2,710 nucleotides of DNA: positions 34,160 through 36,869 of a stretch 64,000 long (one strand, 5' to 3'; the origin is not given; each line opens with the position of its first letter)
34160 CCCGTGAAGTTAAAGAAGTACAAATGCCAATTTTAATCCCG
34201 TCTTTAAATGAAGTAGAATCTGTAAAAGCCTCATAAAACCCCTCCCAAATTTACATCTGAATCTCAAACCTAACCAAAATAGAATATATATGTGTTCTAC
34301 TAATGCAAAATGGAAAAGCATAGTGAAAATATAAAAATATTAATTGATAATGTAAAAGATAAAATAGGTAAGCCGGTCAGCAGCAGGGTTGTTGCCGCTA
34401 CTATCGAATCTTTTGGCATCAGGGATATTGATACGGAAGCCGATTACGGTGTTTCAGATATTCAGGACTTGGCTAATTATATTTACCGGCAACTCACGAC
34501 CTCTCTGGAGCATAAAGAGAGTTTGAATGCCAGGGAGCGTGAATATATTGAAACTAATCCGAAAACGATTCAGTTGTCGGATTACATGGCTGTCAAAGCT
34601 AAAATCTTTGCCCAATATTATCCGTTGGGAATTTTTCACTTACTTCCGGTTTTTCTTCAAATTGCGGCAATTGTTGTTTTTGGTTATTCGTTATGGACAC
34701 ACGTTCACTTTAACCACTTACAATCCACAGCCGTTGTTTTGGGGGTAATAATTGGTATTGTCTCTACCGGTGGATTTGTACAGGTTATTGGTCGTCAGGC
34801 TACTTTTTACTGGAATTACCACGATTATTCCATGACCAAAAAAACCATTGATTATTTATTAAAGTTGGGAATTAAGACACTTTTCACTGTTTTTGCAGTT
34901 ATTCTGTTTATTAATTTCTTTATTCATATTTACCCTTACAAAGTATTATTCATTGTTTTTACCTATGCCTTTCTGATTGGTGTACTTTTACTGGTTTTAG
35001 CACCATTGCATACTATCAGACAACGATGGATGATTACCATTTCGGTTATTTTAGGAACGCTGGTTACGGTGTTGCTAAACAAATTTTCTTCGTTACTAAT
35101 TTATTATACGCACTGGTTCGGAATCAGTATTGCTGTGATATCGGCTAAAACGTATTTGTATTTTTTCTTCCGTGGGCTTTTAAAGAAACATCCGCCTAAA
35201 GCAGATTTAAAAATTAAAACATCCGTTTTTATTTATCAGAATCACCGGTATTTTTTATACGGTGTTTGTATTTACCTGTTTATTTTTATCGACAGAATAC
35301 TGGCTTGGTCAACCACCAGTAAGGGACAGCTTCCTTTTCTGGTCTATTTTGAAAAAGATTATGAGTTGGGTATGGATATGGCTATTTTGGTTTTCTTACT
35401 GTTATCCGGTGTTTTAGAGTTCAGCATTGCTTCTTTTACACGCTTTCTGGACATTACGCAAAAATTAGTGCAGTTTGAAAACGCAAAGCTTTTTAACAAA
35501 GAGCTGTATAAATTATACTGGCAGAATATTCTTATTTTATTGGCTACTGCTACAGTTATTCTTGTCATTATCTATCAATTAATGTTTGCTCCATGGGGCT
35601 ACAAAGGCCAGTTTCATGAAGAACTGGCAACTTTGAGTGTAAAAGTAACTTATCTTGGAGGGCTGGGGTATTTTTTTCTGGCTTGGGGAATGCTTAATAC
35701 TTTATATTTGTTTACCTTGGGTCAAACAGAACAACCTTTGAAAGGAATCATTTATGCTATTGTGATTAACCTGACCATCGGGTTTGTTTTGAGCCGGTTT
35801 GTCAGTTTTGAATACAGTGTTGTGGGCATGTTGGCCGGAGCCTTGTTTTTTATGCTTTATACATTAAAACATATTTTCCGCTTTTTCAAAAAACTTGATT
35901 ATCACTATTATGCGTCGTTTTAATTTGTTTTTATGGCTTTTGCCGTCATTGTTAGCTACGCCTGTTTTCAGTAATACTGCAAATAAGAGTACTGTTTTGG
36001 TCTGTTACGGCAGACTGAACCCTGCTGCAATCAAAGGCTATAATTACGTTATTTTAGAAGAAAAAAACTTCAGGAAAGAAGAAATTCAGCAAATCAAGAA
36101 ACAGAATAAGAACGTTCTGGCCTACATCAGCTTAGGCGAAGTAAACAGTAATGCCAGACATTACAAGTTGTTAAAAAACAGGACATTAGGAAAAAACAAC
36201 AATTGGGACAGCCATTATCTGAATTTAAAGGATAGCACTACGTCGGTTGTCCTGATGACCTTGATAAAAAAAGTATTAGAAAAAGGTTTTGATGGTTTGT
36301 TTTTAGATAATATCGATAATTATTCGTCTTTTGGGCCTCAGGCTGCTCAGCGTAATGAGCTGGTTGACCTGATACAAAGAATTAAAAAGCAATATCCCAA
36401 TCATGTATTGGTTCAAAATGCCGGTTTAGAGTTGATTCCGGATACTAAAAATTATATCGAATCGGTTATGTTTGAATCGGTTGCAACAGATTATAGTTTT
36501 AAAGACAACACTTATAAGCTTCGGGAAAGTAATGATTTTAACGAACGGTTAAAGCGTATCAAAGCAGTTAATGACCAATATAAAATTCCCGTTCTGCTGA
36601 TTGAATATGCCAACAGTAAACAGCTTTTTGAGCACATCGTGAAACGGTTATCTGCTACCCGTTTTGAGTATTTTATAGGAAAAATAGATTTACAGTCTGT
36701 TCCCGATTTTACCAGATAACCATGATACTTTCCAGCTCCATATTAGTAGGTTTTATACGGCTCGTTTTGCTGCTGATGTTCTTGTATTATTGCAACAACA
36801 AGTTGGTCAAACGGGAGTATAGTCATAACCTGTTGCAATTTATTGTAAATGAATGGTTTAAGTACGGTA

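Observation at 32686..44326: Pel / galactosaminogalactan-like exopolysaccharide locus with a non-canonical gene set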

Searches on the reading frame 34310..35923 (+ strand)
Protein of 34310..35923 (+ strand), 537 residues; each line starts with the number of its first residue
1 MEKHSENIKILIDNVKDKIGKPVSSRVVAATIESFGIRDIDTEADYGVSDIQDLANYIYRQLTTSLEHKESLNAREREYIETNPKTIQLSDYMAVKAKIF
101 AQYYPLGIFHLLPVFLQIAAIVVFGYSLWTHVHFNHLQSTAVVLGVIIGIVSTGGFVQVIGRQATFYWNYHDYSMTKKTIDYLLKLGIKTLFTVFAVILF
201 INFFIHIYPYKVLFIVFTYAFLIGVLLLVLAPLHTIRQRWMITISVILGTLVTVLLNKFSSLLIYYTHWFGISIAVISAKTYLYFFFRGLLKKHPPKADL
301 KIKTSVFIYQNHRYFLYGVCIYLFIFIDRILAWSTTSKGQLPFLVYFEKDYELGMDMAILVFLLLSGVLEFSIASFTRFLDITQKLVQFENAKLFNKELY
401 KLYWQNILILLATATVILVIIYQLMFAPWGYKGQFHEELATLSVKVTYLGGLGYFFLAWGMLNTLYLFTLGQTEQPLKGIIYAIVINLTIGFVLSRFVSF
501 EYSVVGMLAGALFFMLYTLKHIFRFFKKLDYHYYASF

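Call 3: search_protein_families(library=pfam, proteins=[window:34310-35923:+], max_evalue=0.01)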
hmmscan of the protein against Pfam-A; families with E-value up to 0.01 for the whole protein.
window:34310-35923:+ (537 aa): 0 families

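Call 4: search_protein_families(library=ncbifam, proteins=[window:34310-35923:+], max_evalue=0.01)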
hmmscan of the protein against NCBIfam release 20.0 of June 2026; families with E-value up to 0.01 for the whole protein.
window:34310-35923:+ (537 aa): 0 families

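Call 17: search_protein_families(library=pfam, proteins=[window:34310-35923:+], max_evalue=10)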
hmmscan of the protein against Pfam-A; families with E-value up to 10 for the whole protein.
window:34310-35923:+ (537 aa): 2 families
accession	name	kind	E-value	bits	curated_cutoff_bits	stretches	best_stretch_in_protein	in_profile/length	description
PF16933.10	PelG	-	0.016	14.6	29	1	113-534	34-452/452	Putative exopolysaccharide Exporter (EPS-E)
PF19029.5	DUF883_C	-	1.5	9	27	0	474-496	7-29/30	DUF883 C-terminal glycine zipper region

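Call 22: find_homologous_proteins(query=window:34310-35923:+)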
Query window:34310-35923:+ (537 aa): 292 proteins with E <= 0.001 among 8000 candidates; the best 120 are listed.
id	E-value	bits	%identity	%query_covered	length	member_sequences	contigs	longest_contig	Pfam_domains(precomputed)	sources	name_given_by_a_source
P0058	0.0e+0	1084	91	100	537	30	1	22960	-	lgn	-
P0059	0.0e+0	1061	89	100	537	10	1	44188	-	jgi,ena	jgi:hypothetical protein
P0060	0.0e+0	1031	85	100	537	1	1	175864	-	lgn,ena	-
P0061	2.2e-296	1002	82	100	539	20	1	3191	-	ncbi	-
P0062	5.7e-286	968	84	100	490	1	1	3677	-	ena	-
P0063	2.3e-285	966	80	100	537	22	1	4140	-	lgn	-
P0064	2.3e-280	949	79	100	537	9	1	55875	-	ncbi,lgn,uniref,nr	ncbi:hypothetical protein [Flavobacterium sp.]|uniref:hypothetical protein n=1 Tax=Flavobacterium sp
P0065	3.7e-280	948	78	100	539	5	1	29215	-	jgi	-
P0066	9.2e-278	941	78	100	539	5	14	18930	-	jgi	jgi:hypothetical protein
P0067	6.2e-273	925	77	97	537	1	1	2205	-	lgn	-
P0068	1.8e-240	818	67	100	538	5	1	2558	-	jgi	jgi:hypothetical protein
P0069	1.6e-237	808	68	100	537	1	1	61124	-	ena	-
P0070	2.2e-237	807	66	100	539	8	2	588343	-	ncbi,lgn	-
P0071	1.2e-230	785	64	100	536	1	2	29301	PF16933.11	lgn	-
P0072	8.0e-226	769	65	100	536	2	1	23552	-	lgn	-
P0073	3.2e-218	744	63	100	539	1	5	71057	PF16933.11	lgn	-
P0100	6.7e-212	723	61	100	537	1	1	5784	PF16933.11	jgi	jgi:hypothetical protein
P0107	2.6e-210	718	61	100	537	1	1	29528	PF16933.11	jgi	-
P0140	1.6e-205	702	59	100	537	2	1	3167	PF16933.11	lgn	-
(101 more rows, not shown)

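Call 44: search_solved_structures(query=window:34310-35923:+, max_evalue=10)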
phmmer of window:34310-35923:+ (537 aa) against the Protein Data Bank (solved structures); distinct sequences matched with E-value up to 10: 0.

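Call 73: search_protein_families(library=pfam, alignment_id=A6, max_evalue=0.01)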
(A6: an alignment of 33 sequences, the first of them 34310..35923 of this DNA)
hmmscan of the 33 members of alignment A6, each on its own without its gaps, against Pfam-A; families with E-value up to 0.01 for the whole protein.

A. member 1, window:34310-35923:+ (537 aa): 0 families

B. families by the number of members that match (of 33 scanned): 4 families
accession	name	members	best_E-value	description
PF16933.10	PelG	16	1.5e-08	Putative exopolysaccharide Exporter (EPS-E)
PF13487.12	HD_5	1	7.4e-12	HD domain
PF01966.28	HD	1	3.8e-06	HD domain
PF23995.1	DUF7313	1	0.00079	Domain of unknown function (DUF7313)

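Call 82: search_solved_structures(query=A6, max_evalue=10)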
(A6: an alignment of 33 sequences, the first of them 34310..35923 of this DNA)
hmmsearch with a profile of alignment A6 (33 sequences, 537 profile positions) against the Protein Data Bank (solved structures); distinct sequences matched with E-value up to 10: 0.

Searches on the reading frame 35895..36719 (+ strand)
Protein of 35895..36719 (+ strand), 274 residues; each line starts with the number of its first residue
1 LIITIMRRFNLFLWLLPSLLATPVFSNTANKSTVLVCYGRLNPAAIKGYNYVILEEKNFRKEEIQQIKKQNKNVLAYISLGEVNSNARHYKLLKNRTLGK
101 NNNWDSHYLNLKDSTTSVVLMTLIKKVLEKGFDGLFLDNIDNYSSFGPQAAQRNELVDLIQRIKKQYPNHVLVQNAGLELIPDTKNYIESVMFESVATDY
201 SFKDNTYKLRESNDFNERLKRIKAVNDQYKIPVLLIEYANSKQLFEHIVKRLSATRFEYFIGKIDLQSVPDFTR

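Call 3: search_protein_families(library=pfam, proteins=[window:35895-36719:+], max_evalue=0.01)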
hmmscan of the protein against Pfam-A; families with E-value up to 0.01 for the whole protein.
window:35895-36719:+ (274 aa): 1 family
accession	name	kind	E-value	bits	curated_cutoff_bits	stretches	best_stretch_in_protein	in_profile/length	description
PF03537.19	Glyco_hydro_114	-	2e-22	80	27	1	57-266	25-227/231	Glycoside-hydrolase family GH114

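Call 4: search_protein_families(library=ncbifam, proteins=[window:35895-36719:+], max_evalue=0.01)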
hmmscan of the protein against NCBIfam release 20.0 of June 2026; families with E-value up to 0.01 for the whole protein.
window:35895-36719:+ (274 aa): 1 family
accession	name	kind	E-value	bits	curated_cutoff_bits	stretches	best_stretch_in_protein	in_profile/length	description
TIGR01370.1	TIGR01370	hypoth_equivalog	6.9e-16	58.2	181.25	1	55-249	78-284/315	MJ1477/TM1410 family putative glycoside hydrolase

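Call 8: search_solved_structures(query=window:35895-36719:+, max_evalue=1, show_alignments=2)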
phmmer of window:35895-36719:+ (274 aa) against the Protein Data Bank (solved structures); distinct sequences matched with E-value up to 1: 11.
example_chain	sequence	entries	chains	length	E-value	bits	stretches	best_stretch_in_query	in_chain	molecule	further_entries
5tcb_A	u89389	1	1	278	1e-15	61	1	24-244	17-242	PelA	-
5tsy_A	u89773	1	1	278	7e-15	58.3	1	24-244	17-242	PelA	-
9cgy_A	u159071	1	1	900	9.4e-14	54.6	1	33-243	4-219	PelA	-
9ep5_A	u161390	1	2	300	8.7e-05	25.2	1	59-162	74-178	Glycoside-hydrolase family GH114 TIM-barrel domain-containing protein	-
9euz_A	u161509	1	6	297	0.0014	21.2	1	57-250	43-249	Uncharacterized protein TM_1410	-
2aam_A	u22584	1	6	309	0.0016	21.1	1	58-250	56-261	Hypothetical protein TM1410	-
9eux_G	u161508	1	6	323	0.0018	20.9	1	58-250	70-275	Uncharacterized protein TM_1410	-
6oj1_A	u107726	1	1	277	0.0054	19.4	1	61-154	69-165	Endo alpha-1,4 polygalactosaminidase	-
6ojb_A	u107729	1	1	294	0.0063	19.2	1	61-154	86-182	Endo alpha-1,4 polygalactosaminidase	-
2i5k_A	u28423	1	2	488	0.55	12.8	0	207-257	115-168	UTP--glucose-1-phosphate uridylyltransferase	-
8g60_LL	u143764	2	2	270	0.94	12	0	58-95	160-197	eL13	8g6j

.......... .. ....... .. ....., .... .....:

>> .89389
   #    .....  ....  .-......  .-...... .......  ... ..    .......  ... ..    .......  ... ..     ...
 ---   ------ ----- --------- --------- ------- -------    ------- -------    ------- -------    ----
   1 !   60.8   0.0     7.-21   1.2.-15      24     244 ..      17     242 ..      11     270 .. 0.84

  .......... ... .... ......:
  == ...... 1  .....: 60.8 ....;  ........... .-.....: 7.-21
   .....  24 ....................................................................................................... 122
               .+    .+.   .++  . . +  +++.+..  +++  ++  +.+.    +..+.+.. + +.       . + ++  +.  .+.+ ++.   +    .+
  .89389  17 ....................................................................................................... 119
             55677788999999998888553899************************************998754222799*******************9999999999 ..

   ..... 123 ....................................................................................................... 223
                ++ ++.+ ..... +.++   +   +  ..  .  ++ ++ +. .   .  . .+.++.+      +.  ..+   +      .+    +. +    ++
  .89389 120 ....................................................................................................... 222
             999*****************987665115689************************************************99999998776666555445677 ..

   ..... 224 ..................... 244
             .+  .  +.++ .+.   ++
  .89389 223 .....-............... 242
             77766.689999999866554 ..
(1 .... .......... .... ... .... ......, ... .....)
